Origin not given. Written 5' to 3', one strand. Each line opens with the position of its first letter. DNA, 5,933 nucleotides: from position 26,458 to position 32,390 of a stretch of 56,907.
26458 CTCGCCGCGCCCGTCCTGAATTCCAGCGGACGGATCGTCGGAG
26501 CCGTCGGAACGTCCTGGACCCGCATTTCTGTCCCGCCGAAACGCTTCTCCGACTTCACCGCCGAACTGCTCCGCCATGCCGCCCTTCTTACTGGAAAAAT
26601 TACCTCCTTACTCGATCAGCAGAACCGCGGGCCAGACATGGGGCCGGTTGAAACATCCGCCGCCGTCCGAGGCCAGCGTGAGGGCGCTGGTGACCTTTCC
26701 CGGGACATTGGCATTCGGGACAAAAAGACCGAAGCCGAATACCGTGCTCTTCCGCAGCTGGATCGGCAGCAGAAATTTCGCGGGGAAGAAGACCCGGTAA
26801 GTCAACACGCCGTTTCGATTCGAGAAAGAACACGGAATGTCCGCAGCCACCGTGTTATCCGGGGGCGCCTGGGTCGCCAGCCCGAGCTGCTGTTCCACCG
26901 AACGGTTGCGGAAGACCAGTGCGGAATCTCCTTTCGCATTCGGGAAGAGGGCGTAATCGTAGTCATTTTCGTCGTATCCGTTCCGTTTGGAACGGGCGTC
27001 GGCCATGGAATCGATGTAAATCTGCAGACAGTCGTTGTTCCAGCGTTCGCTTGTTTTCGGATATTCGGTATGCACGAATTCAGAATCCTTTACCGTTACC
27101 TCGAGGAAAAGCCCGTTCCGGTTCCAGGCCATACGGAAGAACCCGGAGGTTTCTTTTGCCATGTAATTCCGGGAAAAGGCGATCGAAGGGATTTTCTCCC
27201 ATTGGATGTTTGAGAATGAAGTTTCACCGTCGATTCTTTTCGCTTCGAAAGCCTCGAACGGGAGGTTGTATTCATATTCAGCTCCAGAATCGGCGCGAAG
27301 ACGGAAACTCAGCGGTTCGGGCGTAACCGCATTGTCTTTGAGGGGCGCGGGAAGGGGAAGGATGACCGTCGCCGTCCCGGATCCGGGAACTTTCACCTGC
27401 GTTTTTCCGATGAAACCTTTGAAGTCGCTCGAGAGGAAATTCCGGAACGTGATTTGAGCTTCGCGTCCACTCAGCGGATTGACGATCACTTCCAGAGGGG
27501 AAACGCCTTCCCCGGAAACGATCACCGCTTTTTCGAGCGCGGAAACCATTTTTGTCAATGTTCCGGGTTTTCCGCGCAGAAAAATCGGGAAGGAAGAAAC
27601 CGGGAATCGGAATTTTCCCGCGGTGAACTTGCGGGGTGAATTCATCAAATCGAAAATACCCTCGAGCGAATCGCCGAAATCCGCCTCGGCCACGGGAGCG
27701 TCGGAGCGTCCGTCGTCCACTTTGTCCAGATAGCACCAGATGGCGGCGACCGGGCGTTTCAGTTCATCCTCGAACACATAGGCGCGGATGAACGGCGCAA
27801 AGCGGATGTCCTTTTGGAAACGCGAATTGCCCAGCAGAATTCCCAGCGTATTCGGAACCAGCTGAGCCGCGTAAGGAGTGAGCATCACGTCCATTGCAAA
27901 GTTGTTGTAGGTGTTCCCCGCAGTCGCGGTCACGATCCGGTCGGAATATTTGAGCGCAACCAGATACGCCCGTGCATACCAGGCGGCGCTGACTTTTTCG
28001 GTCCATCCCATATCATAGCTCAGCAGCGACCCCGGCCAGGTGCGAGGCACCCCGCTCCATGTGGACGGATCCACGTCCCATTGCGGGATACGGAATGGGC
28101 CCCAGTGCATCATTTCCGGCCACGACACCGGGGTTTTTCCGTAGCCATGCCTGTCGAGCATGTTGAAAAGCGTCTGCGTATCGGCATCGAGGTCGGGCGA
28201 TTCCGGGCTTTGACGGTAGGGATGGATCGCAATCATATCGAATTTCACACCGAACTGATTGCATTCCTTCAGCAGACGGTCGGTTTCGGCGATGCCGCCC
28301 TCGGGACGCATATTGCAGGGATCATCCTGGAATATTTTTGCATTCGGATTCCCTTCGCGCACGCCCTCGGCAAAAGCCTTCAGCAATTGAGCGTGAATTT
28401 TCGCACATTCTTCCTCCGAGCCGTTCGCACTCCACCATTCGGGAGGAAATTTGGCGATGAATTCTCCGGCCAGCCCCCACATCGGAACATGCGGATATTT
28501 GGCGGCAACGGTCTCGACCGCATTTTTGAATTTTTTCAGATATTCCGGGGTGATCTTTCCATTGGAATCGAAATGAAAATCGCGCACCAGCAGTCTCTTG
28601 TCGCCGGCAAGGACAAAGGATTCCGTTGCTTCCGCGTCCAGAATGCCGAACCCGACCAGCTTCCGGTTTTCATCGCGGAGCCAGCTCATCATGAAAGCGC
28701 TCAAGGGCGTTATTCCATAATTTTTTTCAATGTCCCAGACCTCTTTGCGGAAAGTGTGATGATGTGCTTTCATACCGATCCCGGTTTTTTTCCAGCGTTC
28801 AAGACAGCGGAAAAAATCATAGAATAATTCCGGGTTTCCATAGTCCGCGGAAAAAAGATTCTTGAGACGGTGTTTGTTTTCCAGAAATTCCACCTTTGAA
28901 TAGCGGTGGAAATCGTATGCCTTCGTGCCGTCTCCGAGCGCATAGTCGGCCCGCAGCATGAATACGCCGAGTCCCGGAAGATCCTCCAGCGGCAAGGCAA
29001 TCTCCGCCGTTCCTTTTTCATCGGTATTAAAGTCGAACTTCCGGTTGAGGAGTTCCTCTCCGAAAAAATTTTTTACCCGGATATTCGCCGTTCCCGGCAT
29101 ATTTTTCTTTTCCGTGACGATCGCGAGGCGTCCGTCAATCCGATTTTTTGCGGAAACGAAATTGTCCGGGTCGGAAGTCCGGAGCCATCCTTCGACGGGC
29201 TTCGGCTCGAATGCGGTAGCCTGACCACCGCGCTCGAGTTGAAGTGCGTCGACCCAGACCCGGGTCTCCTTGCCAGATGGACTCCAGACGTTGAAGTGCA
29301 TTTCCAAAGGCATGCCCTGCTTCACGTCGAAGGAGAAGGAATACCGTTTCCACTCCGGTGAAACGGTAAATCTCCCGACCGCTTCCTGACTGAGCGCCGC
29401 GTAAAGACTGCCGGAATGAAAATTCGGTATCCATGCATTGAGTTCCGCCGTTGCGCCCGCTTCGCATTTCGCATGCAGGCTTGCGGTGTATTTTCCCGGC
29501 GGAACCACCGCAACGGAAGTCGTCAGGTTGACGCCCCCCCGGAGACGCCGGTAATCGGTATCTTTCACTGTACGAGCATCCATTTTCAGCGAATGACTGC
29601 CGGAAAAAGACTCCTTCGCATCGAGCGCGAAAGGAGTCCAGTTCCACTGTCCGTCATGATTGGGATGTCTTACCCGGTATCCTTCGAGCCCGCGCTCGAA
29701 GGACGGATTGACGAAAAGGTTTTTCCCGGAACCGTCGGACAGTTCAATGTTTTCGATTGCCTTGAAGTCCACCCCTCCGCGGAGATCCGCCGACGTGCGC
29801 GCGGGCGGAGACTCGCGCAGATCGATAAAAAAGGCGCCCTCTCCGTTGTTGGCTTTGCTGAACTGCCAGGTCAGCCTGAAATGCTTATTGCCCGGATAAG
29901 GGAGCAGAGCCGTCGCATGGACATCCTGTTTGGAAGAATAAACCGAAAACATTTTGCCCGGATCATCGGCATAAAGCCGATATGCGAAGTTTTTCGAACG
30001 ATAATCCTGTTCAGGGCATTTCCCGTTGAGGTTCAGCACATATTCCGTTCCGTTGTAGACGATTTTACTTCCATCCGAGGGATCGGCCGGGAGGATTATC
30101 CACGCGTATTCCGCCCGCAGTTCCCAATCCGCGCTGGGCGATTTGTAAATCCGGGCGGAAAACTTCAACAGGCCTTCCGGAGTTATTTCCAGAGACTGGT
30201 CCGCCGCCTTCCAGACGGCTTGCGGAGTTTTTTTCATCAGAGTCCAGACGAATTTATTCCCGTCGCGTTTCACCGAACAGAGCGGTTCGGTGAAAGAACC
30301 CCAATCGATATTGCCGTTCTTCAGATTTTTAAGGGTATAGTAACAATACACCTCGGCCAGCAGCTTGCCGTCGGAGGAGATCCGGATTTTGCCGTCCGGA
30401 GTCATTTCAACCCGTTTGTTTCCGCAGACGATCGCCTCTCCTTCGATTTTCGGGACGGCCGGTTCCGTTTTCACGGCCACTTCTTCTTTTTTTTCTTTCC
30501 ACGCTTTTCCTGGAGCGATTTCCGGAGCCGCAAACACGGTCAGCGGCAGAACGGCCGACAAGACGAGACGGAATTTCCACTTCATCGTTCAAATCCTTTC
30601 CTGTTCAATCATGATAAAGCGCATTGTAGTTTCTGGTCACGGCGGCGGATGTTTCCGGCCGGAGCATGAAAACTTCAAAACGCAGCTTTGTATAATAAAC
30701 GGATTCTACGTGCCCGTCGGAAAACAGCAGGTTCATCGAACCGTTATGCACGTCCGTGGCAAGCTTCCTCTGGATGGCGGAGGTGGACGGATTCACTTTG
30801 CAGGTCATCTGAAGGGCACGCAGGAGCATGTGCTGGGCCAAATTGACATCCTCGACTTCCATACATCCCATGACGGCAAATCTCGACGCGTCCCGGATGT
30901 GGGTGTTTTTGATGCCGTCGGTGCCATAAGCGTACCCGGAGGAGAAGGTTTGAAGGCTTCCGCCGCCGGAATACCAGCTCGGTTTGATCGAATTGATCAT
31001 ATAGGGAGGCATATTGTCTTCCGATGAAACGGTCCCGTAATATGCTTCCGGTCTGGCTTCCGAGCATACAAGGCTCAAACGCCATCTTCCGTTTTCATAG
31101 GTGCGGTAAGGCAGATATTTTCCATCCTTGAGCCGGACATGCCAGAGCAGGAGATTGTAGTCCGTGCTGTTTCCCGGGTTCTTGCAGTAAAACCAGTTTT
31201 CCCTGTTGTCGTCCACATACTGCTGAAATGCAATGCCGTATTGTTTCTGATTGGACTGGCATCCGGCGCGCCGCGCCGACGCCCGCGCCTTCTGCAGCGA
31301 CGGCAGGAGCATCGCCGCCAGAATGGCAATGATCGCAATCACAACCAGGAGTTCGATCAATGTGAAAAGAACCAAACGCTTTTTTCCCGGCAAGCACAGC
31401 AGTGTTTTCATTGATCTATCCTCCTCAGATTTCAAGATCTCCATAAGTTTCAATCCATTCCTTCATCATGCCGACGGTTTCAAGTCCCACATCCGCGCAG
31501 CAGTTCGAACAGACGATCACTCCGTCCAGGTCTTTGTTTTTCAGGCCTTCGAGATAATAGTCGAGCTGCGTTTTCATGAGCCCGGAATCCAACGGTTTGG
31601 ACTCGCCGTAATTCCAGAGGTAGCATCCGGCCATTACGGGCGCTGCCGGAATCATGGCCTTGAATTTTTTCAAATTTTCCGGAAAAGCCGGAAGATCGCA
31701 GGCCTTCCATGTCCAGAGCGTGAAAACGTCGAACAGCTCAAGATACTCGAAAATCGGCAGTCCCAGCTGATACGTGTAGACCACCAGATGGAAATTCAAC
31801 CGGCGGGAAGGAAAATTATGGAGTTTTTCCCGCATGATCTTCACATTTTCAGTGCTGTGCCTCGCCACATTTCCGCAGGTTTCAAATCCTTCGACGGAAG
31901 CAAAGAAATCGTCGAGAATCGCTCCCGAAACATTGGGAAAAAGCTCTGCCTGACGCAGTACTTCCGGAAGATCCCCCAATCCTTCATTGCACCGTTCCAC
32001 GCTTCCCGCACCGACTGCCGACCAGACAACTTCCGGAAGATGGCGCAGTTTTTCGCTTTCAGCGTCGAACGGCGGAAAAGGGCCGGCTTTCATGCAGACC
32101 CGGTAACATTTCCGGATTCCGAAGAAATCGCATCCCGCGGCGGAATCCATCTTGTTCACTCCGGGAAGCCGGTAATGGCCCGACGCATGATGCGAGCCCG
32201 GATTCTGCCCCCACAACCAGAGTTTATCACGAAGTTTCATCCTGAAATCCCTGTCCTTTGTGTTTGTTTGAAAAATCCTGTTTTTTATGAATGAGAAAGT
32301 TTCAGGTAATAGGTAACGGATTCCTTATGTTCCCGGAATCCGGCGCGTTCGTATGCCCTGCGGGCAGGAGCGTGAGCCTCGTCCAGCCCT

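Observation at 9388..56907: One gene-order rule used four times: local regulator, then an HX9DG prepilin-like gene, then a giant exported glycan enzyme (a pseudopilin-centred PUL-like module)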

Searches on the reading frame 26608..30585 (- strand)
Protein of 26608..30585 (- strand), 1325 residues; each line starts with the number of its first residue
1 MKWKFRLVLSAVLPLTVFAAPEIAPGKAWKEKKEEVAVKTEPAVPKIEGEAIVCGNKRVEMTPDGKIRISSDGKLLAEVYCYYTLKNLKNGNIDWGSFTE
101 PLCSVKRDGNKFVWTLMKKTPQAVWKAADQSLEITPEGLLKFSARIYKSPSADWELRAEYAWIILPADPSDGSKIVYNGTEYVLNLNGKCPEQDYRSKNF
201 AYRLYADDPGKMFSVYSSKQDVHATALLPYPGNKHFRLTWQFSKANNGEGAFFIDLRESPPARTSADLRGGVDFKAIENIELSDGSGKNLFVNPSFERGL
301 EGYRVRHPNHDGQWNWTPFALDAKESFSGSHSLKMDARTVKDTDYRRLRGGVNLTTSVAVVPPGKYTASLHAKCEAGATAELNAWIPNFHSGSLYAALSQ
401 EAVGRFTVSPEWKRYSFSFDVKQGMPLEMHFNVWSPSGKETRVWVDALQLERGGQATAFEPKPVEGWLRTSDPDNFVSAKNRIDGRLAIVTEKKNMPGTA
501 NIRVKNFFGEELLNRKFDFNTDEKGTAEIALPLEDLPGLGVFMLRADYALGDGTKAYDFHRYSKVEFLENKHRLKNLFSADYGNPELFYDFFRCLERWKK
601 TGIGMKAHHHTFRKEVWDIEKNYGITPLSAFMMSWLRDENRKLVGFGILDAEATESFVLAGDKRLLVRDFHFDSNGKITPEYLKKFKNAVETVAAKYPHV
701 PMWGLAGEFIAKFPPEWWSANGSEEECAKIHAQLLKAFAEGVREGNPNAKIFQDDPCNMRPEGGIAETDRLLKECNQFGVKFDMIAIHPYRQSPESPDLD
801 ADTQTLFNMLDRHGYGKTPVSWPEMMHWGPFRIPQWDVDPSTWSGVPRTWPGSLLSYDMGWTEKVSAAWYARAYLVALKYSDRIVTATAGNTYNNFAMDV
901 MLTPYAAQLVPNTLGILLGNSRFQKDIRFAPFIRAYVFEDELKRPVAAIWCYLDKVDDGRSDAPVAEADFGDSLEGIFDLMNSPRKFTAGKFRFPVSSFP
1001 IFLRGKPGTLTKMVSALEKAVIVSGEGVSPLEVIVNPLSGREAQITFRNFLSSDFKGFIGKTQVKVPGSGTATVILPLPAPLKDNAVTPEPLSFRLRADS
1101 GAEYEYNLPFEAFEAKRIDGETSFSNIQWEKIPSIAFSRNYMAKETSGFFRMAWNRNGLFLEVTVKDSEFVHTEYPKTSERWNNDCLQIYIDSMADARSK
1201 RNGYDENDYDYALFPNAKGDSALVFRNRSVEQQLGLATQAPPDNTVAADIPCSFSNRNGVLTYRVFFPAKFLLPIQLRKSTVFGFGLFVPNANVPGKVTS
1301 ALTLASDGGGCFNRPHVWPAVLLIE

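Call 6: search_protein_families(library=pfam, proteins=[window:26608-30585:-], max_evalue=0.001)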
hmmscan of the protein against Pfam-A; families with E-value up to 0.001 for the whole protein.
window:26608-30585:- (1325 aa): 2 families
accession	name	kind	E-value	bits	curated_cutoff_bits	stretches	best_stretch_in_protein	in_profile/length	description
PF06452.16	CBM9_1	-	2e-08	34.8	23.4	1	1120-1217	3-95/185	Carbohydrate family 9 binding domain-like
PF02018.23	CBM_4_9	-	0.00019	22.2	25.9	1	288-435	1-131/136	Carbohydrate binding domain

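Call 41: search_solved_structures(query=window:26608-30585:-, max_evalue=1)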
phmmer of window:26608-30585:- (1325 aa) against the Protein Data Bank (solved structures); distinct sequences matched with E-value up to 1: 2.
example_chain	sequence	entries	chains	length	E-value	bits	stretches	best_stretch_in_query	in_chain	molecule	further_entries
5v4s_A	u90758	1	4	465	0.16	12.8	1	837-953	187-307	Transporter, cation channel family / cyclic nucleotide-binding domain multi-domain protein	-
7yca_5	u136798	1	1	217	0.72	10.6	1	667-724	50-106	Chlorophyll a-b binding protein, chloroplastic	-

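Call 62: search_protein_families(library=ncbifam, proteins=[window:26608-30585:-], max_evalue=0.01)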
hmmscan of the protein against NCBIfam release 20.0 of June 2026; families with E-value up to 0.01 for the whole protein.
window:26608-30585:- (1325 aa): 1 family
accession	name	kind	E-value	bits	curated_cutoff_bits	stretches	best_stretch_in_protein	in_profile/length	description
NF048003.1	GTA_spike_fiber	domain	0.0054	17.3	36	0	352-457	56-168/182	phage head spike fiber domain-containing protein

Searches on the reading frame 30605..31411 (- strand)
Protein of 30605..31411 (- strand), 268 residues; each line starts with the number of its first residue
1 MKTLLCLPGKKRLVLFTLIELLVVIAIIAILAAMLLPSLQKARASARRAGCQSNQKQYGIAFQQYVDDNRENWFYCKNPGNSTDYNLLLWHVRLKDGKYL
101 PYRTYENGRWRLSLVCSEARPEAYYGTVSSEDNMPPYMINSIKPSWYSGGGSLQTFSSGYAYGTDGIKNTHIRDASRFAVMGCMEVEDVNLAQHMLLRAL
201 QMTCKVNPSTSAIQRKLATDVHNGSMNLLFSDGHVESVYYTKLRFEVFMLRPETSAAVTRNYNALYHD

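Call 4: search_protein_families(library=ncbifam, proteins=[window:30605-31411:-], max_evalue=0.01)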
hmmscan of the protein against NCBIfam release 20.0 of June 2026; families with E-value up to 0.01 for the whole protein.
window:30605-31411:- (268 aa): 12 families
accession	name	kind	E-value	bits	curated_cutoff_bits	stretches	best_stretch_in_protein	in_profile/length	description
NF040999.1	pilin_ComGC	equivalog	1.7e-07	31.3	75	1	16-57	4-45/84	competence type IV pilus major pilin ComGC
NF041775.1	typeIV_PilA_Myxo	equivalog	1.2e-06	28.6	400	1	16-63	13-60/214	type IV pilin protein PilA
NF007862.0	PRK10574.1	equivalog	4.1e-06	27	138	1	16-41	7-32/145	prepilin peptidase-dependent pilin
TIGR01708.2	typeII_sec_gspH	equivalog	7.2e-06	26.1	80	1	16-45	4-33/169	type II secretion system minor pseudopilin GspH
TIGR01710.1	typeII_sec_gspG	equivalog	7.3e-06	26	88.85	1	16-69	3-56/134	type II secretion system major pseudopilin GspG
TIGR02596.1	TIGR02596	subfamily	8.7e-06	25.9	70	1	16-69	1-55/196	Verru_Chthon cassette protein D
NF041013.1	T4P_ComGE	equivalog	1.9e-05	24.6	49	1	16-47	6-37/83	competence type IV pilus minor pilin ComGE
TIGR02532.1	IV_pilin_GFxxxE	domain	0.00014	21.5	16.3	1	16-36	4-24/24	prepilin-type N-terminal cleavage/methylation domain-containing protein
NF006283.1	PRK08455.1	equivalog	0.0009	18.9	187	0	9-59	14-64/182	flagellar basal body-associated protein FliL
TIGR01707.1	gspI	equivalog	0.00098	19.6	44.35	1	16-46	2-32/101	type II secretion system minor pseudopilin GspI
NF041002.1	pilin_ComGF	equivalog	0.005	17.1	80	1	16-68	4-55/139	competence type IV pilus minor pilin ComGF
TIGR04294.2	pre_pil_HX9DG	domain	0.0066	16.2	19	0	222-238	5-21/22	H-X9-DG-CTERM domain-containing protein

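Call 5: search_protein_families(library=pfam, proteins=[window:30605-31411:-], max_evalue=0.01)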
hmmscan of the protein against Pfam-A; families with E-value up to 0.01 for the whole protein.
window:30605-31411:- (268 aa): 2 families
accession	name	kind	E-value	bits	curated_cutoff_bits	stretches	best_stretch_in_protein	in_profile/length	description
PF07596.16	SBP_bac_10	-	2e-07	31.8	23.3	1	40-92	1-54/268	Protein of unknown function (DUF1559)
PF07963.17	N_methyl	-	0.00029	20.7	21.2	1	16-36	7-27/27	Prokaryotic N-terminal methylation motif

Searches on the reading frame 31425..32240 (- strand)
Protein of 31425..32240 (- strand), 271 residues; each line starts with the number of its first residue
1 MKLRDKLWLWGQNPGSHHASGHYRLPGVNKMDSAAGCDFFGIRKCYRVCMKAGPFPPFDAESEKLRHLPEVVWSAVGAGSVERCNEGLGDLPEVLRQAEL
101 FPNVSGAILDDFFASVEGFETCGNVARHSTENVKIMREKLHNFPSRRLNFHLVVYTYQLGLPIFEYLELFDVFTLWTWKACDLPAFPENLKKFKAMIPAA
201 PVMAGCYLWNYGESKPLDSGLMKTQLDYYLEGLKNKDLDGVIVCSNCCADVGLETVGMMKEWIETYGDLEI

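Call 6: search_protein_families(library=pfam, proteins=[window:31425-32240:-], max_evalue=0.001)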
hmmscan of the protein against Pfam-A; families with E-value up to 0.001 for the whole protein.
window:31425-32240:- (271 aa): 0 families

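Call 62: search_protein_families(library=ncbifam, proteins=[window:31425-32240:-], max_evalue=0.01)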
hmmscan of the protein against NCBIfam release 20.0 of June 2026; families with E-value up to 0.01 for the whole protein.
window:31425-32240:- (271 aa): 0 families

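Call 77: search_protein_families(library=pfam, proteins=[window:31425-32240:-], max_evalue=0.5)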
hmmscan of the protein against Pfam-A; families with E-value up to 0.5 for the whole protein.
window:31425-32240:- (271 aa): 0 families
